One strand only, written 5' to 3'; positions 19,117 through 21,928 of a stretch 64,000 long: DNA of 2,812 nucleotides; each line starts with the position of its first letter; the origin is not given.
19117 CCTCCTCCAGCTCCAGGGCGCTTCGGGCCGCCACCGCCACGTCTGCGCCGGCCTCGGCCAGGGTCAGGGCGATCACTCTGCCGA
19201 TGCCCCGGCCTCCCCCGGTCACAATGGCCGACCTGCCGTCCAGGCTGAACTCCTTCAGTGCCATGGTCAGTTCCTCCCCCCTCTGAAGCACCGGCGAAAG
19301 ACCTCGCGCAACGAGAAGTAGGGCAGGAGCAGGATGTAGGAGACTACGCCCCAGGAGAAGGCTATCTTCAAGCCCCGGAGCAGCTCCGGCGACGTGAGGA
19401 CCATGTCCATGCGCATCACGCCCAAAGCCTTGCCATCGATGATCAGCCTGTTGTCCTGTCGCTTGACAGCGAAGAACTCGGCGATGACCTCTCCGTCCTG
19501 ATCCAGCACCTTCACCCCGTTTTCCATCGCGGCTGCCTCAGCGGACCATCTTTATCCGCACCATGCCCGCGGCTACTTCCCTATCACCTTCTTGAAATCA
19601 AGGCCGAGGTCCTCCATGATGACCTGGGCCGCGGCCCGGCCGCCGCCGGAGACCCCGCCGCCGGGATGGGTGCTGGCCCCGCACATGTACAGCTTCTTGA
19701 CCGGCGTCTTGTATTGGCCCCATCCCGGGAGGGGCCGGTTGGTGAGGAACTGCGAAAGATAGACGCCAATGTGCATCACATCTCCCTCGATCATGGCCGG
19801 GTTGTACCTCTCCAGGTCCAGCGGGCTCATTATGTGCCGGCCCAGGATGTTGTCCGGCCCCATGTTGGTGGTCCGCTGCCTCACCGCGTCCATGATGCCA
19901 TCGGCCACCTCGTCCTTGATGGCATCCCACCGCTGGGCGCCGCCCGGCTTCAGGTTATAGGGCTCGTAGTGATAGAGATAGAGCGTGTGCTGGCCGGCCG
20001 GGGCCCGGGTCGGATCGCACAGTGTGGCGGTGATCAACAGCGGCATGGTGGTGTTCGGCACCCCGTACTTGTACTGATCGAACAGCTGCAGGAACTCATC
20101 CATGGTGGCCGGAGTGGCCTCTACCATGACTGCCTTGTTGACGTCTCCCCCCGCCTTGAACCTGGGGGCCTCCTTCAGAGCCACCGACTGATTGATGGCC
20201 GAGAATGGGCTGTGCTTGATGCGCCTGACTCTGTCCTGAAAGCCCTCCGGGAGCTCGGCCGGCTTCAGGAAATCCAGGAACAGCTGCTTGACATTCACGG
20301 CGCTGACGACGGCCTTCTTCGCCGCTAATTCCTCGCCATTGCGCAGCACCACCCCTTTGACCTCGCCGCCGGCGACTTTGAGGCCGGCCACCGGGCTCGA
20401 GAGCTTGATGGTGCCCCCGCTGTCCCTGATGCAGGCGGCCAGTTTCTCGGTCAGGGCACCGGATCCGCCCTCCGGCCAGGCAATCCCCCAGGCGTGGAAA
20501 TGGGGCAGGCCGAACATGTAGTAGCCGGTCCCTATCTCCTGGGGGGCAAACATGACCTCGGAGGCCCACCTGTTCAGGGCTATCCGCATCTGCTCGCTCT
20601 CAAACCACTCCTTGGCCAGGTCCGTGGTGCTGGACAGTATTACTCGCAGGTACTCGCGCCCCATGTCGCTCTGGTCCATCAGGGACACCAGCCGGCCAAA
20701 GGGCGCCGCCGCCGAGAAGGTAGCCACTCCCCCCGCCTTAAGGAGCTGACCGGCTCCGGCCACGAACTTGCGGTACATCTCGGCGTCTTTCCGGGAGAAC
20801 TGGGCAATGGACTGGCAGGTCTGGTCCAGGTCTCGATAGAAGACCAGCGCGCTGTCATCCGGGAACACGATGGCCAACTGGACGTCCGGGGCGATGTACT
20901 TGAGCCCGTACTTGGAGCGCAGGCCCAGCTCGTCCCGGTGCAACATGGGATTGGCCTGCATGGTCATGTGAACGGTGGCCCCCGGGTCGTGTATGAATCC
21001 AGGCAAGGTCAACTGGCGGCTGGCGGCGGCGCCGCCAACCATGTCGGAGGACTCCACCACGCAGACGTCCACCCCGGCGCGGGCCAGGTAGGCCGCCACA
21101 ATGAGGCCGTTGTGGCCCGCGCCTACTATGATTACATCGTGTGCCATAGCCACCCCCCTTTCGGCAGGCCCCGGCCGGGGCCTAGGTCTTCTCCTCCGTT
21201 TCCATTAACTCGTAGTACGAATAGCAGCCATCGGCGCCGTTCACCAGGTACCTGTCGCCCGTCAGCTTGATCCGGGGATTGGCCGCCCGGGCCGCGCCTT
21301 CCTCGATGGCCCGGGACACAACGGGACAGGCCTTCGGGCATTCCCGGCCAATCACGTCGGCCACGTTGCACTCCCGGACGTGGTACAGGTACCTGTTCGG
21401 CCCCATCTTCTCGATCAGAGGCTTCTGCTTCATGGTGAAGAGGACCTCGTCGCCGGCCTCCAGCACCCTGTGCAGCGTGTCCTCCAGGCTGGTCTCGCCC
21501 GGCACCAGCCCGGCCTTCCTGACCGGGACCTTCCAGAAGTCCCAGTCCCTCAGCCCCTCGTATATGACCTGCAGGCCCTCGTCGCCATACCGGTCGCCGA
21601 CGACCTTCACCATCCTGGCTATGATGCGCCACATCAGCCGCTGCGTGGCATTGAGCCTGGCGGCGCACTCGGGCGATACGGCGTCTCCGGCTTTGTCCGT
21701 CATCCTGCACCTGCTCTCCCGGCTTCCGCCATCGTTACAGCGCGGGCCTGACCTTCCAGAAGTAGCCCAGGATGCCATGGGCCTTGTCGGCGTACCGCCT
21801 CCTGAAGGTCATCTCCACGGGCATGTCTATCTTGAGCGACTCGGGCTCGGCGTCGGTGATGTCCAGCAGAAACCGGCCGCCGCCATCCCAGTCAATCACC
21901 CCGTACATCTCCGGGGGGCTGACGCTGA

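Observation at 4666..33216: Six copies of a 19-bp palindromic box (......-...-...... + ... flank) mark promoters across ~30 kb: a candidate MarR operator defining one regulon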

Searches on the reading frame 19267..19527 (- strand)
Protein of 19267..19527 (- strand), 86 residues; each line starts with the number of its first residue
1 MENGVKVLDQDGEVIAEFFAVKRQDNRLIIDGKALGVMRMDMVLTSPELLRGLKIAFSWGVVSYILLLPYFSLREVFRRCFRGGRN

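Call 10: search_protein_families(library=pfam, proteins=[window:19267-19527:-])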
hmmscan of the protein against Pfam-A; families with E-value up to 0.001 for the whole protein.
window:19267-19527:- (86 aa): 0 families

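Call 41: search_protein_families(library=pfam, proteins=[window:19267-19527:-], max_evalue=0.01)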
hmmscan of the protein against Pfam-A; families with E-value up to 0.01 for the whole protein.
window:19267-19527:- (86 aa): 0 families

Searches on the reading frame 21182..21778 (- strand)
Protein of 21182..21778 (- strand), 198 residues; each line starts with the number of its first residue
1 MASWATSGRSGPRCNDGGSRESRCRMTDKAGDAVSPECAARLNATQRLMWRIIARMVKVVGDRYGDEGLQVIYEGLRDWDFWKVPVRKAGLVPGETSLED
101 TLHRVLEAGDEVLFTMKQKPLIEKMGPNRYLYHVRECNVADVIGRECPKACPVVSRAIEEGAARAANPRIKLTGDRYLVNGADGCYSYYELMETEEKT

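Call 10: search_protein_families(library=pfam, proteins=[window:21182-21778:-])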
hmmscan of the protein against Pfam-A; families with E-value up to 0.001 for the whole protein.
window:21182-21778:- (198 aa): 0 families

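Call 35: search_protein_families(library=ncbifam, proteins=[window:21182-21778:-], max_evalue=0.00001)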
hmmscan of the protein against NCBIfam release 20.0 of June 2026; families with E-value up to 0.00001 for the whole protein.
window:21182-21778:- (198 aa): 0 families

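Call 41: search_protein_families(library=pfam, proteins=[window:21182-21778:-], max_evalue=0.01)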
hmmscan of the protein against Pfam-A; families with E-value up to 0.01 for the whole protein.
window:21182-21778:- (198 aa): 1 family
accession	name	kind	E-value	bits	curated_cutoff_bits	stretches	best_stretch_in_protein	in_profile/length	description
PF14196.11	ATC_hydrolase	-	0.0098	17.1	28.1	0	120-185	77-141/145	L-2-amino-thiazoline-4-carboxylic acid hydrolase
